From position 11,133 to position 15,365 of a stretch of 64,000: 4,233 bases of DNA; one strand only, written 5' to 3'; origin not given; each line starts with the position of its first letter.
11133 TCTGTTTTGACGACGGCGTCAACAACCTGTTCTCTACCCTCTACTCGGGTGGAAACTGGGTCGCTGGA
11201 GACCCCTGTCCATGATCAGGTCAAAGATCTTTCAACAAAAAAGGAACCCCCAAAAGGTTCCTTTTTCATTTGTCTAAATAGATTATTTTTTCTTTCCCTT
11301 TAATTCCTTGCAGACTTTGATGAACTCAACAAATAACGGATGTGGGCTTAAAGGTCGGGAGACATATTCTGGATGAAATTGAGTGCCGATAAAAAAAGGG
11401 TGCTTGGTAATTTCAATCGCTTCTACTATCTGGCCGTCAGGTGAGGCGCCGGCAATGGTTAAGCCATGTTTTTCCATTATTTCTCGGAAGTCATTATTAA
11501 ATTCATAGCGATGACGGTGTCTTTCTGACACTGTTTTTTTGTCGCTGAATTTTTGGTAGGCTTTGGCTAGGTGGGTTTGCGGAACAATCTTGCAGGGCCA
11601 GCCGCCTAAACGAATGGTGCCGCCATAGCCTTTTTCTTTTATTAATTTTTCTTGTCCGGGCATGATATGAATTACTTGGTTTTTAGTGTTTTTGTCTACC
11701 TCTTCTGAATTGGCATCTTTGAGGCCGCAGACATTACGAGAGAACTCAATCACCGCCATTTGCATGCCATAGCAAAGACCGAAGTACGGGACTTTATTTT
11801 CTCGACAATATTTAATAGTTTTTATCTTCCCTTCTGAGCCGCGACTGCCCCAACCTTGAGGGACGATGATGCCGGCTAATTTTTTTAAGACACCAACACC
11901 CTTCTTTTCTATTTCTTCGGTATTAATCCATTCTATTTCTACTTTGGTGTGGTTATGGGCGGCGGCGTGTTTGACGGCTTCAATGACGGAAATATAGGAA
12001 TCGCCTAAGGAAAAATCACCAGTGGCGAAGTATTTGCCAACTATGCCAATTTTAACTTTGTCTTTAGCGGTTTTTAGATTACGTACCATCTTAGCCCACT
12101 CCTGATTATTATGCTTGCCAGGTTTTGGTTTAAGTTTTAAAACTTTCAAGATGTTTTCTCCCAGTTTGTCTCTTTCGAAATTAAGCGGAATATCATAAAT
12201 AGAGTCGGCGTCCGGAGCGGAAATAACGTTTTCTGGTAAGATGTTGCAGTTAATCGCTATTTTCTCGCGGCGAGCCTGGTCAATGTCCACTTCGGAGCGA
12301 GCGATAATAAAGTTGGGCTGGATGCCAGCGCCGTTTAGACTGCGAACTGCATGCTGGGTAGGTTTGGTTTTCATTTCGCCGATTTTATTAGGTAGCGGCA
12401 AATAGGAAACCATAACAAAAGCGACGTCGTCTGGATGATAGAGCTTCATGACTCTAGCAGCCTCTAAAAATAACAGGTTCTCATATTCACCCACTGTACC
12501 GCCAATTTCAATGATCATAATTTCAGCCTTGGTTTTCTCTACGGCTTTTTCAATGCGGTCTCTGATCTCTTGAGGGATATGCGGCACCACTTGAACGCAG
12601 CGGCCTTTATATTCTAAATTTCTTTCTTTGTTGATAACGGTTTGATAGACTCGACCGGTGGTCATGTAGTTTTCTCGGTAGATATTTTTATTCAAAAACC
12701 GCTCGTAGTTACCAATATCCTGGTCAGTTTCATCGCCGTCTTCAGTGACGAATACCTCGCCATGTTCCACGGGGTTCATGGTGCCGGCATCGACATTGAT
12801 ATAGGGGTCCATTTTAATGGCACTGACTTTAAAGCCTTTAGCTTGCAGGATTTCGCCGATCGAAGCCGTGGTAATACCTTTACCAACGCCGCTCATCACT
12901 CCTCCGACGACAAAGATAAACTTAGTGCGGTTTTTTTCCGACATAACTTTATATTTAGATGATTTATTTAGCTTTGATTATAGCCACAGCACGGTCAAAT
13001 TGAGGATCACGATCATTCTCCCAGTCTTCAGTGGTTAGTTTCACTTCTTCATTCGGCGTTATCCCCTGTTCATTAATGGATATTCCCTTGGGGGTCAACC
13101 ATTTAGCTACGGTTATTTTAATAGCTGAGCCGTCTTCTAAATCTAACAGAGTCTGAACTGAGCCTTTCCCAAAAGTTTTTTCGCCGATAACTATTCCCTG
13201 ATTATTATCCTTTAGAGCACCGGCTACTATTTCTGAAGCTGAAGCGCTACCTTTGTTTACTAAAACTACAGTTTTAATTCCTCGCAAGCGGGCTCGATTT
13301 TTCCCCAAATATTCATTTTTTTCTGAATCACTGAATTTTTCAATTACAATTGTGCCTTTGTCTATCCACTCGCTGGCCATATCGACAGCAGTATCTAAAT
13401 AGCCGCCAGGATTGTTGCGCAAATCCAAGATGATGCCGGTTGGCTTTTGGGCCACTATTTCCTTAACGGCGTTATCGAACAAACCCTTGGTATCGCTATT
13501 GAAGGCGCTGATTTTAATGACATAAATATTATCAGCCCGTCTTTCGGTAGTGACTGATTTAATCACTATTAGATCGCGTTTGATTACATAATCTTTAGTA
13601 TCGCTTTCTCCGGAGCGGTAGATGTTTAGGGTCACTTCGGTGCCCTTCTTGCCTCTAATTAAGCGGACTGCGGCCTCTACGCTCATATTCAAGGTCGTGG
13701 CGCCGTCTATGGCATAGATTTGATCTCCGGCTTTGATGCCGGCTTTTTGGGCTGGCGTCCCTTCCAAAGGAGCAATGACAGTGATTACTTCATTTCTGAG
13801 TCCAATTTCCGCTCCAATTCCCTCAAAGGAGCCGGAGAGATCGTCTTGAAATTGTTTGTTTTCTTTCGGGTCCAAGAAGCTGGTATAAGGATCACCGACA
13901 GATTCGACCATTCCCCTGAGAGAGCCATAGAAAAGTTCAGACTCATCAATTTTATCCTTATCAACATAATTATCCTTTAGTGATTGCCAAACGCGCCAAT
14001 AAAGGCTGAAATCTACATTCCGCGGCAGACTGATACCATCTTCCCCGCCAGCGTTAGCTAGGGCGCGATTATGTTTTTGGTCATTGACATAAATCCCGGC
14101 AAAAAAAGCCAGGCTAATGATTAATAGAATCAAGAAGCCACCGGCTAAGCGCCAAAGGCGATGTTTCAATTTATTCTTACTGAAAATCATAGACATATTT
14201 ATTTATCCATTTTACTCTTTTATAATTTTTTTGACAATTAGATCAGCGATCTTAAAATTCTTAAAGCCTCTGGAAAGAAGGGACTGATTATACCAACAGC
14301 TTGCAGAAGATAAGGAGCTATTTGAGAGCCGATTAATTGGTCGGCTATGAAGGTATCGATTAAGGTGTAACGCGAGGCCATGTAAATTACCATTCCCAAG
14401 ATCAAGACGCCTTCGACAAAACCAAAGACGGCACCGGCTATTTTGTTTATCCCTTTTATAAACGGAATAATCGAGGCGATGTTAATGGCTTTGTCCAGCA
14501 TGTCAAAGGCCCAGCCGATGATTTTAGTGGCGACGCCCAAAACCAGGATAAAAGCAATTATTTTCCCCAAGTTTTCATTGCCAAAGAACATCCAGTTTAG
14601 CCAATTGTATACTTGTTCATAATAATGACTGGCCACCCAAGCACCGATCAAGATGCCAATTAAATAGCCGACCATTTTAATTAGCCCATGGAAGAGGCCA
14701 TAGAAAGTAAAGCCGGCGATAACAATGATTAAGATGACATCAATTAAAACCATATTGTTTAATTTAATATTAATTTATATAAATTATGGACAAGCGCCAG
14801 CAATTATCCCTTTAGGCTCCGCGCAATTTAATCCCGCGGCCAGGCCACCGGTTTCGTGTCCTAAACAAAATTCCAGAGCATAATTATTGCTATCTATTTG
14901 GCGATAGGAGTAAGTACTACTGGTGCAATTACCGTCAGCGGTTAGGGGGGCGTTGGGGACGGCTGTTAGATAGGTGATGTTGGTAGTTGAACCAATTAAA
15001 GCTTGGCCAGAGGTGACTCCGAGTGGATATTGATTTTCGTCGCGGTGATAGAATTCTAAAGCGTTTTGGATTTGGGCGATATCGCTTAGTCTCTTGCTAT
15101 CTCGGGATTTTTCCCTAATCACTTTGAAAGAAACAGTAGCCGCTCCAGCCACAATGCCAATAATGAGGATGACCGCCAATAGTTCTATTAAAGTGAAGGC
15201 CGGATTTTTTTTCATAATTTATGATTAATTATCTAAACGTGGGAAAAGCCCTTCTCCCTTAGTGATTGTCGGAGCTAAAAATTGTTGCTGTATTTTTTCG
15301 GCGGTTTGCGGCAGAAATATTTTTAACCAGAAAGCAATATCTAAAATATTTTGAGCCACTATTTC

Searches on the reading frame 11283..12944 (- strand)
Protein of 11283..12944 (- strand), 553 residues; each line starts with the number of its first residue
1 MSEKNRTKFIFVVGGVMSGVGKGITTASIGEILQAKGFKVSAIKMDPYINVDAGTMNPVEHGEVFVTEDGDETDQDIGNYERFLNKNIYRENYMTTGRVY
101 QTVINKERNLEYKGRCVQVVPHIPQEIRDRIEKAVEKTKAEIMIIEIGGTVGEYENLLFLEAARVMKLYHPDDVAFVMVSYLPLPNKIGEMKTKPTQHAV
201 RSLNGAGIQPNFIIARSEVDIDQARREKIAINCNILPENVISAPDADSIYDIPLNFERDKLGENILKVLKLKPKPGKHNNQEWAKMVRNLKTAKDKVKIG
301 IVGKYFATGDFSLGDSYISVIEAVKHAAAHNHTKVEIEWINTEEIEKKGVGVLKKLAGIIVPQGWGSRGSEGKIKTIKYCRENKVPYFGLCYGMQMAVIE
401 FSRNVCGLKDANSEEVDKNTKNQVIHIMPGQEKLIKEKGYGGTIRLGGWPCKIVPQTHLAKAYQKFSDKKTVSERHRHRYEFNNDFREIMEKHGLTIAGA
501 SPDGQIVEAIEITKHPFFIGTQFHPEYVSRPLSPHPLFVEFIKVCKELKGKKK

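Call 5: search_protein_families(library=pfam, proteins=[window:11283-12944:-], max_evalue=0.1)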
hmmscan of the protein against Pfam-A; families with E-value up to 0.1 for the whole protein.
window:11283-12944:- (553 aa): 5 families
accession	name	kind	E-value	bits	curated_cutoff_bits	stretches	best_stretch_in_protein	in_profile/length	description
PF06418.20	CTP_synth_N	-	1.9e-107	359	26.1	1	8-271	1-265/265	CTP synthase N-terminus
PF00117.34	GATase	-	9.1e-38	130.3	22.8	1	315-543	4-189/190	Glutamine amidotransferase class-I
PF07722.19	Peptidase_C26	-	1.3e-07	32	20.5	1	374-526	95-219/219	Peptidase C26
PF01656.29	CbiA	-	1.9e-06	28.3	25.4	1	13-117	3-54/125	CobQ/CobB/MinD/ParA nucleotide binding domain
PF13614.12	AAA_31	-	0.019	15.4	27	1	19-56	12-49/177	AAA domain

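Call 13: list_cluster_members(proteins=[P0001, P0003, P0005, window:11283-12944:-, window:7984-9093:+])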
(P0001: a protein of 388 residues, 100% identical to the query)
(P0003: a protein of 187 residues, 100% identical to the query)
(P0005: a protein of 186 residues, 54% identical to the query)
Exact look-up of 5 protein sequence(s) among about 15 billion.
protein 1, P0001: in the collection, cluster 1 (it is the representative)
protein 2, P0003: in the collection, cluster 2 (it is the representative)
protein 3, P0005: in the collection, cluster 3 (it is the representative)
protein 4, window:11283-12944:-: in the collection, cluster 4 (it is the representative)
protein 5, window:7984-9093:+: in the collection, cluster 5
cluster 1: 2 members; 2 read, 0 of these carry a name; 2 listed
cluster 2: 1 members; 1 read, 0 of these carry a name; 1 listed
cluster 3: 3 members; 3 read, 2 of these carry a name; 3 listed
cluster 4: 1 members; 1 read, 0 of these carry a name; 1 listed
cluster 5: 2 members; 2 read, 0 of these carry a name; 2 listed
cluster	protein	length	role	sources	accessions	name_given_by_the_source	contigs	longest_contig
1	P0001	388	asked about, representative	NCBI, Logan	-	-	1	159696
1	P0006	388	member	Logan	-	-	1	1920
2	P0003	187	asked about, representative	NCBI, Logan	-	-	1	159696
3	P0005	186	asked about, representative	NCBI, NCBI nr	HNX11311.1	MAG TPA: hypothetical protein PKI61_04170 [bacterium] | hypothetical protein [bacterium]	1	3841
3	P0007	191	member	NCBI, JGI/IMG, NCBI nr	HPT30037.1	MAG TPA: hypothetical protein PK526_03800 [bacterium] | hypothetical protein [bacterium]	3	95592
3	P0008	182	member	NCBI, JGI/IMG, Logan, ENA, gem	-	-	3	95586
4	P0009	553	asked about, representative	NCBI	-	-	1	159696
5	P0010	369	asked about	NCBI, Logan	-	-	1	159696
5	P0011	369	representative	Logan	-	-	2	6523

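Call 48: find_homologous_proteins(query=window:11283-12944:-, max_evalue=1e-100)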
Query window:11283-12944:- (553 aa): 8000 proteins with E <= 1e-100 among 8000 candidates; the best 120 are listed.
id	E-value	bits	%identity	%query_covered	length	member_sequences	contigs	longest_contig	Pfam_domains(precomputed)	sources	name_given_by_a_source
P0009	0.0e+0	1264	100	100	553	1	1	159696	PF07722.20,PF01656.30,PF06418.21,PF00117.35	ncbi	-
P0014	0.0e+0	1241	98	100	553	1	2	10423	PF07722.20,PF01656.30,PF06418.21,PF00117.35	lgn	-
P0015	0.0e+0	1077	84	100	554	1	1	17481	PF07722.20,PF01656.30,PF06418.21,PF00117.35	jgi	jgi:CTP synthase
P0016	0.0e+0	1071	84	100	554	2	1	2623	PF07722.20,PF01656.30,PF06418.21,PF00117.35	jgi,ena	-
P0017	0.0e+0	1068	83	99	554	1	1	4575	PF07722.20,PF01656.30,PF06418.21,PF00117.35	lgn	-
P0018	0.0e+0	1057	82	100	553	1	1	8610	PF07722.20,PF01656.30,PF06418.21,PF00117.35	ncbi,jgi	-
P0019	0.0e+0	1050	82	99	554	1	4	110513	PF07722.20,PF01656.30,PF06418.21,PF00117.35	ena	-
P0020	0.0e+0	1047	82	99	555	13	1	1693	PF07722.20,PF01656.30,PF06418.21,PF00117.35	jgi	-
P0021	0.0e+0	1046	82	99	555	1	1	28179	PF07722.20,PF01656.30,PF06418.21,PF00117.35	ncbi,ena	ncbi:MAG: CTP synthase [Candidatus Falkowbacteria bacterium]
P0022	0.0e+0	1036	83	99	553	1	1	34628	PF07722.20,PF01656.30,PF06418.21,PF00117.35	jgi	jgi:CTP synthase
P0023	0.0e+0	1034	82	100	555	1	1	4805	PF07722.20,PF01656.30,PF06418.21,PF00117.35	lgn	-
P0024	0.0e+0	1033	80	99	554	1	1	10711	PF07722.20,PF01656.30,PF06418.21,PF00117.35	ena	-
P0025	0.0e+0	1015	80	95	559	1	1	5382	PF07722.20,PF01656.30,PF06418.21,PF00117.35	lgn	-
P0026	0.0e+0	1013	79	100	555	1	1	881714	PF07722.20,PF01656.30,PF06418.21,PF00117.35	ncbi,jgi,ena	ncbi:MAG: CTP synthase [Patescibacteria group bacterium]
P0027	0.0e+0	1012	80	99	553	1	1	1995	PF07722.20,PF01656.30,PF06418.21,PF00117.35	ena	-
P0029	1.2e-297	1006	78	99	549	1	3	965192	PF07722.20,PF01656.30,PF06418.21,PF00117.35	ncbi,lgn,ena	ncbi:MAG: CTP synthase [Candidatus Falkowbacteria bacterium]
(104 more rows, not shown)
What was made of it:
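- On Bacteroidetes LES surface lipoproteins: The host's PyrG relatives are Falkowbacteria/Patescibacteria (call 48).
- Host taxonomy: PyrG relatives are named Falkowbacteria or Patescibacteria (call 48).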

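Call 49: find_encoding_contigs(protein=P0015, flank=6000, max_places=2)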
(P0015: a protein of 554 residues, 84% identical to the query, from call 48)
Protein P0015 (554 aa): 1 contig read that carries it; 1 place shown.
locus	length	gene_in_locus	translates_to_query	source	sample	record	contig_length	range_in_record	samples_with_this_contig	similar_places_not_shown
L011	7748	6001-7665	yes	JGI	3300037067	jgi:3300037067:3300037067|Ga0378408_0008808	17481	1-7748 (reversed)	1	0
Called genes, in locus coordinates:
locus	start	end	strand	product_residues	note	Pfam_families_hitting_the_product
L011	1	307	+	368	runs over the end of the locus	PF07963:N_methyl (weak)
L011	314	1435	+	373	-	PF07963:N_methyl (weak)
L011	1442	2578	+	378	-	PF07963:N_methyl (weak), PF13385:Laminin_G_3 (weak)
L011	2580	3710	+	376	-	PF07963:N_methyl, PF13385:Laminin_G_3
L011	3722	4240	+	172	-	PF02674:Colicin_V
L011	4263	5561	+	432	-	PF22694:CtpB_N-like (faint), PF00595:PDZ, PF13180:PDZ_2, PF17820:PDZ_6, PF03572:Peptidase_S41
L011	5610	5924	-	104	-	-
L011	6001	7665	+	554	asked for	PF01656:CbiA (weak), PF06418:CTP_synth_N, PF00117:GATase, PF07722:Peptidase_C26 (weak)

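Call 50: find_encoding_contigs(protein=P0022, flank=6000, max_places=2)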
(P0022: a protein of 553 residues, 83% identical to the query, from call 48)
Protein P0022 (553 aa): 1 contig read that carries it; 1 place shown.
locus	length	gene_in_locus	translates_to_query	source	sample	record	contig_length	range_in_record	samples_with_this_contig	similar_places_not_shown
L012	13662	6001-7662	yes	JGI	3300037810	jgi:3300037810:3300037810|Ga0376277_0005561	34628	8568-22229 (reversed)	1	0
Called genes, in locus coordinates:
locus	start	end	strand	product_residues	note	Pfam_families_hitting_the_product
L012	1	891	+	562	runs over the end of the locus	-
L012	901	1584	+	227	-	PF00590:TP_methylase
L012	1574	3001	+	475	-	PF00133:tRNA-synt_1, PF01406:tRNA-synt_1e (weak), PF09334:tRNA-synt_1g, PF00133:tRNA-synt_1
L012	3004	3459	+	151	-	PF07963:N_methyl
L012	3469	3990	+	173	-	PF02674:Colicin_V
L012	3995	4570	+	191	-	PF01300:Sua5_yciO_yrdC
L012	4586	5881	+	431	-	PF22694:CtpB_N-like (weak), PF00595:PDZ, PF13180:PDZ_2, PF17820:PDZ_6, PF03572:Peptidase_S41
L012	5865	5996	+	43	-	-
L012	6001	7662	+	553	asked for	PF01656:CbiA (weak), PF06418:CTP_synth_N, PF00117:GATase, PF07722:Peptidase_C26 (weak)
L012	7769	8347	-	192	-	-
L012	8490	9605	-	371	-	PF09314:DUF1972, PF13439:Glyco_transf_4, PF13579:Glyco_trans_4_4, PF00534:Glycos_transf_1, PF13692:Glyco_trans_1_4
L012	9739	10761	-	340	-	PF01544:CorA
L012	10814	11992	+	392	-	PF03808:Glyco_tran_WecG, PF00293:NUDIX (weak)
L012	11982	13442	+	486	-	PF00749:tRNA-synt_1c, PF19269:Anticodon_2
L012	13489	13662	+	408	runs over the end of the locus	PF01551:Peptidase_M23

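Call 51: find_encoding_contigs(protein=P0021, flank=6000, max_places=2)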
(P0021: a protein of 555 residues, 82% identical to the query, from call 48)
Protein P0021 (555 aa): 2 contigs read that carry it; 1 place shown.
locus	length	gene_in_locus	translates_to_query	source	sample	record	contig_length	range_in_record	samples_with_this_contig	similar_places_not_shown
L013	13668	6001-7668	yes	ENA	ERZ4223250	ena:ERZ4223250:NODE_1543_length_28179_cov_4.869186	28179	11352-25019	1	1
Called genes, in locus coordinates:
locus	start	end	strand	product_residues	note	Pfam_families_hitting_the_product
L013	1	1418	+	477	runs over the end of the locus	PF00133:tRNA-synt_1, PF01406:tRNA-synt_1e (weak), PF09334:tRNA-synt_1g, PF00133:tRNA-synt_1, PF01406:tRNA-synt_1e (weak)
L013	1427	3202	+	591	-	PF07963:N_methyl (weak), PF03160:Calx-beta (weak), PF20579:LapA (faint), PF03160:Calx-beta (weak), PF09603:Fib_succ_major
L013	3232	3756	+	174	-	PF02674:Colicin_V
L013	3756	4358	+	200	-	PF01300:Sua5_yciO_yrdC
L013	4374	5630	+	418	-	PF22694:CtpB_N-like (weak), PF00595:PDZ, PF13180:PDZ_2, PF17820:PDZ_6, PF03572:Peptidase_S41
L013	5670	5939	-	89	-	-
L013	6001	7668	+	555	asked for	PF01656:CbiA (faint), PF06418:CTP_synth_N, PF00117:GATase, PF07722:Peptidase_C26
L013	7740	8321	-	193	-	-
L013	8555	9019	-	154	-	-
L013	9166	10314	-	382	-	-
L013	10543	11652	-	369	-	PF09314:DUF1972 (faint), PF13439:Glyco_transf_4, PF13579:Glyco_trans_4_4, PF20706:GT4-conflict, PF00534:Glycos_transf_1, PF13692:Glyco_trans_1_4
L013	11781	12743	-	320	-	PF01544:CorA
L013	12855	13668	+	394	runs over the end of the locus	PF03808:Glyco_tran_WecG, PF00293:NUDIX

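Call 91: find_encoding_contigs(protein=P0019, flank=6000, max_places=1)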
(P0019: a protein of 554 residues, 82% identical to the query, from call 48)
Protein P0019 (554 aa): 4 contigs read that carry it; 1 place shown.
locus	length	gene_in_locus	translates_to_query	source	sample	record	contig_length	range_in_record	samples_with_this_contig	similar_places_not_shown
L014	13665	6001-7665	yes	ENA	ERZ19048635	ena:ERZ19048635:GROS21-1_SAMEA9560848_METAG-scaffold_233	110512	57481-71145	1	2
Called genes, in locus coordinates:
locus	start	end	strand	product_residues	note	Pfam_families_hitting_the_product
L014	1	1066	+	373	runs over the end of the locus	PF07963:N_methyl (weak), PF09603:Fib_succ_major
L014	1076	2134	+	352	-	PF07963:N_methyl (weak), PF09603:Fib_succ_major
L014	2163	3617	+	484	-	PF00133:tRNA-synt_1, PF01406:tRNA-synt_1e (faint), PF09334:tRNA-synt_1g, PF00133:tRNA-synt_1, PF19303:Anticodon_3 (weak)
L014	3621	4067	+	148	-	PF07963:N_methyl (weak)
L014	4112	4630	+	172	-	PF02674:Colicin_V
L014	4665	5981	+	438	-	PF22694:CtpB_N-like (weak), PF00595:PDZ, PF13180:PDZ_2, PF17820:PDZ_6, PF03572:Peptidase_S41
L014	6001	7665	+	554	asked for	PF01656:CbiA (weak), PF06418:CTP_synth_N, PF00117:GATase, PF07722:Peptidase_C26 (weak)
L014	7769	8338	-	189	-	-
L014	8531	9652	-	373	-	PF09314:DUF1972 (faint), PF20706:GT4-conflict (weak), PF13439:Glyco_transf_4, PF13579:Glyco_trans_4_4, PF00534:Glycos_transf_1, PF13692:Glyco_trans_1_4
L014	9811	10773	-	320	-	PF01544:CorA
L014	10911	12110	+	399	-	PF03808:Glyco_tran_WecG, PF00293:NUDIX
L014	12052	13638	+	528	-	PF00749:tRNA-synt_1c, PF19269:Anticodon_2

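Call 92: find_encoding_contigs(protein=P0029, flank=6000, max_places=1)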
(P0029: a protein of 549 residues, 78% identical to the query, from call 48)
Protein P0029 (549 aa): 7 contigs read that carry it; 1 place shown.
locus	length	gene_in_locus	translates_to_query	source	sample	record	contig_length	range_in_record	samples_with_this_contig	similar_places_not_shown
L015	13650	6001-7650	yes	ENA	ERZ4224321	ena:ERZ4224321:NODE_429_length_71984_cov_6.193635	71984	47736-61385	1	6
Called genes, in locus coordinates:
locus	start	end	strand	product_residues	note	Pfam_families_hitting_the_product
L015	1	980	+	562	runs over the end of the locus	-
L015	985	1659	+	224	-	PF00590:TP_methylase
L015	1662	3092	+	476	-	PF00133:tRNA-synt_1, PF09334:tRNA-synt_1g, PF00133:tRNA-synt_1, PF01406:tRNA-synt_1e (weak)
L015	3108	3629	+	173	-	PF02674:Colicin_V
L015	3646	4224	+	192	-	PF01300:Sua5_yciO_yrdC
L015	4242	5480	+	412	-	PF00595:PDZ, PF13180:PDZ_2 (weak), PF17820:PDZ_6, PF03572:Peptidase_S41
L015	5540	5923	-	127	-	-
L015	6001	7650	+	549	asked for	PF01656:CbiA (weak), PF06418:CTP_synth_N, PF00117:GATase, PF07722:Peptidase_C26 (weak)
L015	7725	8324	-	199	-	-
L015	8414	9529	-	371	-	PF09314:DUF1972, PF13439:Glyco_transf_4, PF13579:Glyco_trans_4_4, PF00534:Glycos_transf_1, PF13692:Glyco_trans_1_4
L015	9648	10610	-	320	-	PF01544:CorA, PF20990:DUF2207_C (weak)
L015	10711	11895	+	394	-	PF03808:Glyco_tran_WecG, PF00293:NUDIX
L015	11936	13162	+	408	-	PF01551:Peptidase_M23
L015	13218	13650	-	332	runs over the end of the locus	PF02899:Phage_int_SAM_1, PF13495:Phage_int_SAM_4 (faint), PF00589:Phage_integrase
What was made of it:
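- The recombinase is about 6.4 kb away, and the same neighbourhood (M23 peptidase next to a Phage_integrase-family gene) recurs in the related locus L015 (call 92); that it is the housekeeping XerC/D type is from own knowledge, not tested.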

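Call 93: find_encoding_contigs(protein=P0018, flank=6000, max_places=1)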
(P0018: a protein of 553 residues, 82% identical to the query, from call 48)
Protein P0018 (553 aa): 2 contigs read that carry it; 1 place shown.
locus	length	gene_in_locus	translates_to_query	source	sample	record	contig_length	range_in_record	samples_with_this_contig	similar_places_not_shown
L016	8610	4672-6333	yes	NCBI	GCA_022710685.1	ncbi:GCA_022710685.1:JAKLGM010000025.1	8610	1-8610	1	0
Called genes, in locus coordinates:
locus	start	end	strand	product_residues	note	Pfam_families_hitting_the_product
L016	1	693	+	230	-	?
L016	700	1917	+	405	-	PF07963:N_methyl, PF09603:Fib_succ_major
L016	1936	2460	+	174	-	PF02674:Colicin_V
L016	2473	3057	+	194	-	PF01300:Sua5_yciO_yrdC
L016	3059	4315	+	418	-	PF22694:CtpB_N-like (faint), PF00595:PDZ, PF13180:PDZ_2, PF17820:PDZ_6, PF03572:Peptidase_S41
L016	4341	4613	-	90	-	-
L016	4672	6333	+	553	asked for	PF01656:CbiA (faint), PF06418:CTP_synth_N, PF00117:GATase, PF07722:Peptidase_C26 (weak)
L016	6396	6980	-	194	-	-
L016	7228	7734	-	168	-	-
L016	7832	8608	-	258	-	?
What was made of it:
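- Gene number in the slot varies from 1 to 3 (calls 50, 51, 93).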

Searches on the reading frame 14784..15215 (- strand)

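Call 104: search_protein_families(library=pfam, proteins=[window:14784-15215:-], max_evalue=0.1)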
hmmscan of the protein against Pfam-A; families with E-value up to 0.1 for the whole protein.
window:14784-15215:- (143 aa): 2 families
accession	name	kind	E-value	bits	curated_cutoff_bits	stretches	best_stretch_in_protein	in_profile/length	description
PF07963.17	N_methyl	-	1.5e-07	31.1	21.2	1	1-26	1-26/27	Prokaryotic N-terminal methylation motif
PF08334.16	T2SSG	-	0.0083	16.6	21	1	35-80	7-52/108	Type II secretion system (T2SS), protein G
